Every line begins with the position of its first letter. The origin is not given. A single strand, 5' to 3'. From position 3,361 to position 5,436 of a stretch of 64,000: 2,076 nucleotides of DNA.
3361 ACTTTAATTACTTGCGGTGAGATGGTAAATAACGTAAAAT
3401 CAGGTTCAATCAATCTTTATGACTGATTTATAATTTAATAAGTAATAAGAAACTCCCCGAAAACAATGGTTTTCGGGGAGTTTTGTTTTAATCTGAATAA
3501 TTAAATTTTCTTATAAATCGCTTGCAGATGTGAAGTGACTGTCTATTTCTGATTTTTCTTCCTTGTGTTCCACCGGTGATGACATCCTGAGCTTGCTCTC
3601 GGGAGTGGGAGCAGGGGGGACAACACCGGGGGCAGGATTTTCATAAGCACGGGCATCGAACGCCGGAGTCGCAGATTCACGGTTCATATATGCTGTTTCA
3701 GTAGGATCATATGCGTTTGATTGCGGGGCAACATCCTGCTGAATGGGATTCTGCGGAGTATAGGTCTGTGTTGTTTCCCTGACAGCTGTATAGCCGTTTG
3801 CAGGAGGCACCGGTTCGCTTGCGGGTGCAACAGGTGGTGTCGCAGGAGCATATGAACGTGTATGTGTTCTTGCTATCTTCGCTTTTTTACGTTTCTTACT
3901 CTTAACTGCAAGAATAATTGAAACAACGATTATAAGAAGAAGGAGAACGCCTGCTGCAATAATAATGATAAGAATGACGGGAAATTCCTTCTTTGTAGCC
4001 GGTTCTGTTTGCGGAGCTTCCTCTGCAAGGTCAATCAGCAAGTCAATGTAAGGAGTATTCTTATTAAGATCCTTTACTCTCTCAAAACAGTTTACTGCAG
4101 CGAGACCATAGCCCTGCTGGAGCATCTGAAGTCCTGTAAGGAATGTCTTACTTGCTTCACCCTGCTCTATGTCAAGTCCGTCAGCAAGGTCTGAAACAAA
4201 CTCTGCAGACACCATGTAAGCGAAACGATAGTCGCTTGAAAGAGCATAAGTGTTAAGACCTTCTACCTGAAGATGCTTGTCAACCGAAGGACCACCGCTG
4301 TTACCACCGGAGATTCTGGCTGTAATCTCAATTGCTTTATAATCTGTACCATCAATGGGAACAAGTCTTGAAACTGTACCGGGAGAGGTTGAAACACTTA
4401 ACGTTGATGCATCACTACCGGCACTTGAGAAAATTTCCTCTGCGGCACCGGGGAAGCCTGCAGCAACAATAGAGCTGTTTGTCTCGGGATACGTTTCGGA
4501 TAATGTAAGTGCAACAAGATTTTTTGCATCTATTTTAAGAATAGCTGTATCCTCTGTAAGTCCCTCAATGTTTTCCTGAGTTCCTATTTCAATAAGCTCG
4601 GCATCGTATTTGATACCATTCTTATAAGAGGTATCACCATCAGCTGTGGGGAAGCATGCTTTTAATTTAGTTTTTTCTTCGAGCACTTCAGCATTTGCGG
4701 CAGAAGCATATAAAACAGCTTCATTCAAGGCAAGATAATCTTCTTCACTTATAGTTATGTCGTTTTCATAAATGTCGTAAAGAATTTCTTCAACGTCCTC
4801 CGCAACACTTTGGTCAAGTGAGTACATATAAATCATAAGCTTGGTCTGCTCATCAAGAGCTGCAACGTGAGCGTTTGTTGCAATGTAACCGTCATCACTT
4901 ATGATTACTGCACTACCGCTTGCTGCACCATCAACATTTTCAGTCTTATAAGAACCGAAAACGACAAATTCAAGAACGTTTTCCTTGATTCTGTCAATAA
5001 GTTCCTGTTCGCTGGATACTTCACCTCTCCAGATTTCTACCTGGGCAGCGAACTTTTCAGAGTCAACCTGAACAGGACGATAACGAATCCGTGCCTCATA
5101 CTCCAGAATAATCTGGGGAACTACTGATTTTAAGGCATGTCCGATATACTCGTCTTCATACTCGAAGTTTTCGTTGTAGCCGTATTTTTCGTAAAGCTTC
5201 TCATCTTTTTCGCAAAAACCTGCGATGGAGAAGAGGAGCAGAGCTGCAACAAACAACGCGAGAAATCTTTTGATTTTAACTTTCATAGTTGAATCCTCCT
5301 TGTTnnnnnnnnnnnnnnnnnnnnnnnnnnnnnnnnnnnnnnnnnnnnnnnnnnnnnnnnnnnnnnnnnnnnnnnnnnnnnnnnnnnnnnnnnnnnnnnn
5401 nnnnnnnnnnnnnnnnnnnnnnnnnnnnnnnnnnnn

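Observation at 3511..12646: Five-gene operon joining a leaderless Ca-loop/papain-fold protein, a coupled partner, two dynamin-like GTPases and a membrane-tethered S1 protease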

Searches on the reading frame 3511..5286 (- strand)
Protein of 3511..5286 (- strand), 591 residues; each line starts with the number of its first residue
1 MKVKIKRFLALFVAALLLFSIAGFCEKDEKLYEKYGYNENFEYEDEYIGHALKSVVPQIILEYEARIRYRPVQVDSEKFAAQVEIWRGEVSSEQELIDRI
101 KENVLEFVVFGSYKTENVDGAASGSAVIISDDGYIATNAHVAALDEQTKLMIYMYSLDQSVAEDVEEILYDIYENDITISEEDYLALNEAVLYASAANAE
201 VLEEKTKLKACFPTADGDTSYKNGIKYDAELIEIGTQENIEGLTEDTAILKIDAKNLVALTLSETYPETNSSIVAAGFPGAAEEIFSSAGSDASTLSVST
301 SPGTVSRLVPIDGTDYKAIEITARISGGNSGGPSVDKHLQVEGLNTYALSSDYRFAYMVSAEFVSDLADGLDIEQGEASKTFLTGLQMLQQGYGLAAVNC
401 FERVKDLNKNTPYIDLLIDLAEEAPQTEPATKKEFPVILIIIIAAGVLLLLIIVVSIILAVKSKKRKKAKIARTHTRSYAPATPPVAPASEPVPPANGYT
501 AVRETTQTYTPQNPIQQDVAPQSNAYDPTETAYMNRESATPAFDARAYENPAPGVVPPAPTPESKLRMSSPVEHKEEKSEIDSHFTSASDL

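Call 6: search_protein_families(library=pfam, proteins=[window:3511-5286:-], max_evalue=0.1)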
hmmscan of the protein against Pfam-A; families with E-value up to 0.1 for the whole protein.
window:3511-5286:- (591 aa): 7 families
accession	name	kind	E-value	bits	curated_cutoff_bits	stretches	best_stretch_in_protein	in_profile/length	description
PF13365.12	Trypsin_2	-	1.1e-16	62.4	27.6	1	124-343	1-143/144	Trypsin-like peptidase domain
PF00089.32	Trypsin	-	0.0005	20.4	20.6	0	235-348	75-198/220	Trypsin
PF10459.15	Peptidase_S46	-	0.0019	17.4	22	0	123-143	48-68/698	Peptidase S46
PF15330.11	SIT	-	0.0087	17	27.6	1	441-474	3-36/114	SHP2-interacting transmembrane adaptor protein, SIT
PF15345.11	TMEM51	-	0.01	16.1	25.5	1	427-476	53-98/237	Transmembrane protein 51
PF15102.11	TMEM154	-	0.018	15.3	30.3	1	434-470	60-96/153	TMEM154 protein family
PF14575.11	EphA2_TM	-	0.059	14.5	28.9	0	441-472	2-34/74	Ephrin type-A receptor 2 transmembrane domain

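Call 7: search_protein_families(library=padloc, proteins=[window:3511-5286:-], max_evalue=0.1)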
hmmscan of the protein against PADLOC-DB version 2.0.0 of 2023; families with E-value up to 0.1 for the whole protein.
window:3511-5286:- (591 aa): 4 families
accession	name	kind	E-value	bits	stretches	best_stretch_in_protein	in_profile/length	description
PDLC02959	RT-Protease_XI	-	1.1e-11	42.3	2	244-350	399-490/510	single gene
PDLC02960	RT-Protease_XI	-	2.6e-10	37.9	2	244-348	393-486/506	single gene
PDLC04061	PD-T4-6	-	0.0002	19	1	442-563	359-481/510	-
PDLC04593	PDC-M35A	-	0.0062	14.3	0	120-158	19-56/216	-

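Call 8: search_protein_families(library=ncbifam, proteins=[window:3511-5286:-], max_evalue=0.1)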
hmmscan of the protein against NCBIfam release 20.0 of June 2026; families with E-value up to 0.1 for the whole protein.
window:3511-5286:- (591 aa): 12 families
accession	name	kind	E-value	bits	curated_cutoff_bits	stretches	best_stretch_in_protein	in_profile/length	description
NF041521.1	HhoA_HhoB_HtrA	equivalog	2.7e-10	40.1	450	2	245-390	104-240/335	HhoA/HhoB/HtrA family serine endopeptidase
NF047968.1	SerProtHtrA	equivalog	6e-08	32.4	470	2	120-158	85-123/357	serine protease HtrA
NF033740.0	MarP_fam_protase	equivalog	1.6e-07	30.7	250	1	245-366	257-372/390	MarP family serine protease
TIGR02037.1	degP_htrA_DO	subfamily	2.6e-07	29.9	416.2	1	116-143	54-81/434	Do family serine endopeptidase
NF050055.1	SerProtHtrAMycob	equivalog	4.8e-05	22.5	800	0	117-143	222-248/502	serine protease HtrA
NF033761.1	gliding_GltJ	equivalog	0.0001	21.6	450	1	425-576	360-503/671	adventurous gliding motility protein GltJ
NF006283.1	PRK08455.1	equivalog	0.00026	20.7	187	1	421-476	2-57/182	flagellar basal body-associated protein FliL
NF008147.1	PRK10898.1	equivalog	0.00041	19.6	408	1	112-147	68-103/352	outer membrane-stress sensor serine endopeptidase DegS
NF040960.1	MamE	equivalog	0.00083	18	800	0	310-350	228-269/659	magnetosome formation protease MamE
TIGR02038.1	protease_degS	equivalog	0.0031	16.7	422.95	1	122-143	78-99/351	outer membrane-stress sensor serine endopeptidase DegS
NF045846.1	MSC0882_dom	subfamily_domain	0.0058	15.8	60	1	431-468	152-189/244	MSC_0882 family membrane protein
NF040965.1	MamP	equivalog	0.098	12.3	300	0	440-525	5-94/290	magnetosome magnetite formation protein MamP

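Call 47: find_homologous_proteins(query=window:3511-5286:-)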
Query window:3511-5286:- (591 aa): 74 proteins with E <= 0.001 among 8000 candidates.
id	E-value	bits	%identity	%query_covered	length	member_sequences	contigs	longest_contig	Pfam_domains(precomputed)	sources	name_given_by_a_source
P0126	0.0e+0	1285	100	100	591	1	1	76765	PF13365.13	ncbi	-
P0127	7.7e-161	554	49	88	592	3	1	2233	PF13365.13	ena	-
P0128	3.0e-152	526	45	100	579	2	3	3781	PF13365.13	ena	-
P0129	6.0e-152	525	50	92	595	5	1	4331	PF13365.13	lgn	-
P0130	8.7e-143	495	49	74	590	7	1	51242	PF13365.13,PF00089.33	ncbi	-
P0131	6.0e-141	489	47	93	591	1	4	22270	PF13365.13,PF00089.33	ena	-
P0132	1.5e-140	487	44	95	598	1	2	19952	PF13365.13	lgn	-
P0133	6.4e-140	485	45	95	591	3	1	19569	PF13365.13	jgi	-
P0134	4.4e-139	483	44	99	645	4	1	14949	PF13365.13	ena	-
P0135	8.1e-138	479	46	95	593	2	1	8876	PF13365.13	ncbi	-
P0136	5.3e-137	476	43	91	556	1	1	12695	PF13365.13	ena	-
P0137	9.5e-136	472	51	71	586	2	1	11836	PF13365.13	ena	-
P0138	1.0e-134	468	45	87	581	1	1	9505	PF13365.13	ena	-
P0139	1.4e-133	465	48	77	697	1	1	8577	PF13365.13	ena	-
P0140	7.5e-132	459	48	78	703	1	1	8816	PF13365.13,PF00089.33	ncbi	-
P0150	3.0e-122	427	48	73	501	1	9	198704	PF13365.13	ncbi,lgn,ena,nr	ncbi:MAG: trypsin-like peptidase domain-containing protein [Clostridia bacterium]|nr:trypsin-like pe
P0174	2.2e-103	365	38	98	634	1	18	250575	PF13365.13,PF00089.33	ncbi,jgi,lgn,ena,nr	ncbi:MAG: trypsin-like peptidase domain-containing protein [Ruminococcaceae bacterium]|nr:trypsin-li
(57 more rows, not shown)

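Call 48: find_encoding_contigs(protein=P0130, flank=10000, max_places=1)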
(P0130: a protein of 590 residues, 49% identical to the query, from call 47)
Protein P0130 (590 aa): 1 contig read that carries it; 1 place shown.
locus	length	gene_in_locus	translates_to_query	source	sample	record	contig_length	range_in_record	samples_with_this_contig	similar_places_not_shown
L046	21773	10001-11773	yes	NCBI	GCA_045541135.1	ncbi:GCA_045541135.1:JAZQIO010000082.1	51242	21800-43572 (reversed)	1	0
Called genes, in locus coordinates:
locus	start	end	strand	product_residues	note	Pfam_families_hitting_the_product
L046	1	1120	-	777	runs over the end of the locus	PF19732:SpoIIE_N, PF07228:SpoIIE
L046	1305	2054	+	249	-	PF09991:DUF2232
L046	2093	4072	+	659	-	PF24898:GGDEF_GdpP, PF01368:DHH, PF02272:DHHA1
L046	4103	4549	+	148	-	PF01281:Ribosomal_L9_N, PF03948:Ribosomal_L9_C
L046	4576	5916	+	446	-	PF00772:DnaB, PF13481:AAA_25, PF03796:DnaB_C, PF06745:ATPase (weak)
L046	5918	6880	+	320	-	PF01171:ATP_bind_3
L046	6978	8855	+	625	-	PF06480:FtsH_ext (weak), PF00004:AAA, PF07728:AAA_5 (faint), PF17862:AAA_lid_3, PF01434:Peptidase_M41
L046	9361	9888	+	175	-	PF00294:PfkB (weak)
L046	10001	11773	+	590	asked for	PF00089:Trypsin (faint), PF13365:Trypsin_2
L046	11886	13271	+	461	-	PF01554:MatE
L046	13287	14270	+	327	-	PF00149:Metallophos (weak)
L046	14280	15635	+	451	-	PF01554:MatE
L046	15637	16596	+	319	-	PF02424:ApbE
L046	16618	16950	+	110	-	PF13560:HTH_31, PF12844:HTH_19, PF13443:HTH_26, PF01381:HTH_3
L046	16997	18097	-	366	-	PF03600:CitMHS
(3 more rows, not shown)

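Call 49: find_encoding_contigs(protein=P0150, flank=10000, max_places=1)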
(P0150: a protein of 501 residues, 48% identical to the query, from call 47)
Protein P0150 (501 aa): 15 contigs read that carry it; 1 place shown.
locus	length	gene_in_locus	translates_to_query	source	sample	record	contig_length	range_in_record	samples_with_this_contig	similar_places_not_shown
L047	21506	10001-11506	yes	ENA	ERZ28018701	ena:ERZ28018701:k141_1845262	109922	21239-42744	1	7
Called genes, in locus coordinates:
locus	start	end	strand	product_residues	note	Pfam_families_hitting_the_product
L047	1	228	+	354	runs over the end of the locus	PF03033:Glyco_transf_28, PF04101:Glyco_tran_28_C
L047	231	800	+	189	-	PF01195:Pept_tRNA_hydro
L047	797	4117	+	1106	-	PF17757:UvrB_inter, PF02559:CarD_TRCF_RID, PF00270:DEAD, PF04851:ResIII, PF00271:Helicase_C, PF03461:TRCF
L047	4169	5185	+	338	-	PF13145:Rotamase_2, PF13616:Rotamase_3, PF00639:Rotamase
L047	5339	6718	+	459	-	PF01554:MatE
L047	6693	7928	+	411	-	-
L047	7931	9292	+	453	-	-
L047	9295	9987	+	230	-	PF00929:RNase_T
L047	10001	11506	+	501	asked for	PF13365:Trypsin_2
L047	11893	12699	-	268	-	PF20434:BD-FAE, PF07859:Abhydrolase_3, PF00326:Peptidase_S9 (weak)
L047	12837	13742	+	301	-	PF00483:NTP_transferase (faint)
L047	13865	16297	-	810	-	PF25788:Ig_Rha78A_N, PF08531:Bac_rhamnosid_N, PF05592:Bac_rhamnosid, PF17389:Bac_rhamnosid6H, PF17390:Bac_rhamnosid_C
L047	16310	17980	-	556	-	-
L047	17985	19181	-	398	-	PF00009:GTP_EFTU (faint), PF01926:MMR_HSR1, PF02421:FeoB_N (weak), PF03193:RsgA_GTPase (faint), PF00350:Dynamin_N (faint), PF18128:HydF_dimer, PF18133:HydF_tetramer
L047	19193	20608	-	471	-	PF04055:Radical_SAM, PF06968:BATS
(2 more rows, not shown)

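Call 50: find_encoding_contigs(protein=P0174, flank=10000, max_places=1)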
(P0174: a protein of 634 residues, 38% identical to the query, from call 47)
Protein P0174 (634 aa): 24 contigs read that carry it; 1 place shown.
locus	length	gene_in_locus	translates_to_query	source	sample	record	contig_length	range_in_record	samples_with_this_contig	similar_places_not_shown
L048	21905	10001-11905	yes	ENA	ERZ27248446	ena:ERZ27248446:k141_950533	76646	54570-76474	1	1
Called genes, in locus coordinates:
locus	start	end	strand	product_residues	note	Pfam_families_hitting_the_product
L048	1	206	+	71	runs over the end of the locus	PF07866:DUF1653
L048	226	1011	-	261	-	PF00165:HTH_AraC, PF12833:HTH_18, PF00165:HTH_AraC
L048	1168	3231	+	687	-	PF02901:PFL-like, PF11230:YjjI-like (weak), PF01228:Gly_radical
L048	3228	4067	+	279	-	PF13353:Fer4_12, PF04055:Radical_SAM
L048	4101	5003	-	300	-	PF00149:Metallophos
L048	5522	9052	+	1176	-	PF02463:SMC_N, PF13304:AAA_21 (weak), PF13476:AAA_23 (weak), PF06470:SMC_hinge, PF07926:TPR_MLP1_2 (weak)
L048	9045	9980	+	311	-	PF13401:AAA_22 (faint), PF02881:SRP54_N, PF13604:AAA_30 (faint), PF00448:SRP54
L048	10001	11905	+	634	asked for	PF00089:Trypsin (faint), PF13365:Trypsin_2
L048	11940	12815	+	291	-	PF01261:AP_endonuc_2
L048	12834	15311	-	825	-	-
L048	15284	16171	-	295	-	PF02361:CbiQ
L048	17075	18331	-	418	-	PF20234:DUF6591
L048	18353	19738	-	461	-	PF13421:Band_7_1, PF14237:GYF_2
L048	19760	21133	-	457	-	PF17032:Zn_ribbon_15 (faint), PF12773:DZR (weak), PF13240:Zn_Ribbon_1 (faint)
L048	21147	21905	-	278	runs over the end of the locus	PF12773:DZR, PF13240:Zn_Ribbon_1, PF13248:Zn_ribbon_3 (faint), PF18912:DZR_2 (faint)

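Call 81: find_encoding_contigs(protein=P0131, flank=10000, max_places=3)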
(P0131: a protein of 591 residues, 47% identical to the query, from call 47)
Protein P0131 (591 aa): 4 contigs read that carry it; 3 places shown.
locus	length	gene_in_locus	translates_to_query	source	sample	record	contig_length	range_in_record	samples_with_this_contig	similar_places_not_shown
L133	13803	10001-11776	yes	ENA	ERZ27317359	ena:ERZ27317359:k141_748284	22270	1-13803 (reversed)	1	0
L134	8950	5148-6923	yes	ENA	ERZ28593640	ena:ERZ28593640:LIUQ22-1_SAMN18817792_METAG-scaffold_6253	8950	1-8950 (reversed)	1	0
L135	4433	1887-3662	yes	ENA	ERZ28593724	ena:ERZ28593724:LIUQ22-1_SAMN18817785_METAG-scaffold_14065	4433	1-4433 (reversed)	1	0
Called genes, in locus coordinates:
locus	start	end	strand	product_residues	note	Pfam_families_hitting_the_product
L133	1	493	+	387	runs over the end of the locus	PF00202:Aminotran_3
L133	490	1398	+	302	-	PF02729:OTCace_N, PF00185:OTCace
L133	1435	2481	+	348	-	PF00988:CPSase_sm_chain, PF00117:GATase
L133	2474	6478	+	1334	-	PF25596:CPSase_L_D1, PF02786:CPSase_L_D2, PF02787:CPSase_L_D3, PF25596:CPSase_L_D1, PF02655:ATP-grasp_3 (weak), PF02786:CPSase_L_D2, PF07478:Dala_Dala_lig_C (weak), PF01678:DAP_epimerase, +4 more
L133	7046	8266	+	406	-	PF00764:Arginosuc_synth, PF20979:Arginosuc_syn_C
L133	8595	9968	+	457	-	PF00206:Lyase_1, PF14698:ASL_C2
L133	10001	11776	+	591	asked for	PF00089:Trypsin (faint), PF13365:Trypsin_2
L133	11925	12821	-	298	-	PF02661:Fic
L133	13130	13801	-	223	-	?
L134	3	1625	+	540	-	?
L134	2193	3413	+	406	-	PF00764:Arginosuc_synth, PF20979:Arginosuc_syn_C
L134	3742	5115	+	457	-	PF00206:Lyase_1, PF14698:ASL_C2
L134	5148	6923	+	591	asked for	PF00089:Trypsin (faint), PF13365:Trypsin_2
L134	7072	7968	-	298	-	PF02661:Fic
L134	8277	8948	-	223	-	?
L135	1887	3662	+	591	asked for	PF00089:Trypsin (faint), PF13365:Trypsin_2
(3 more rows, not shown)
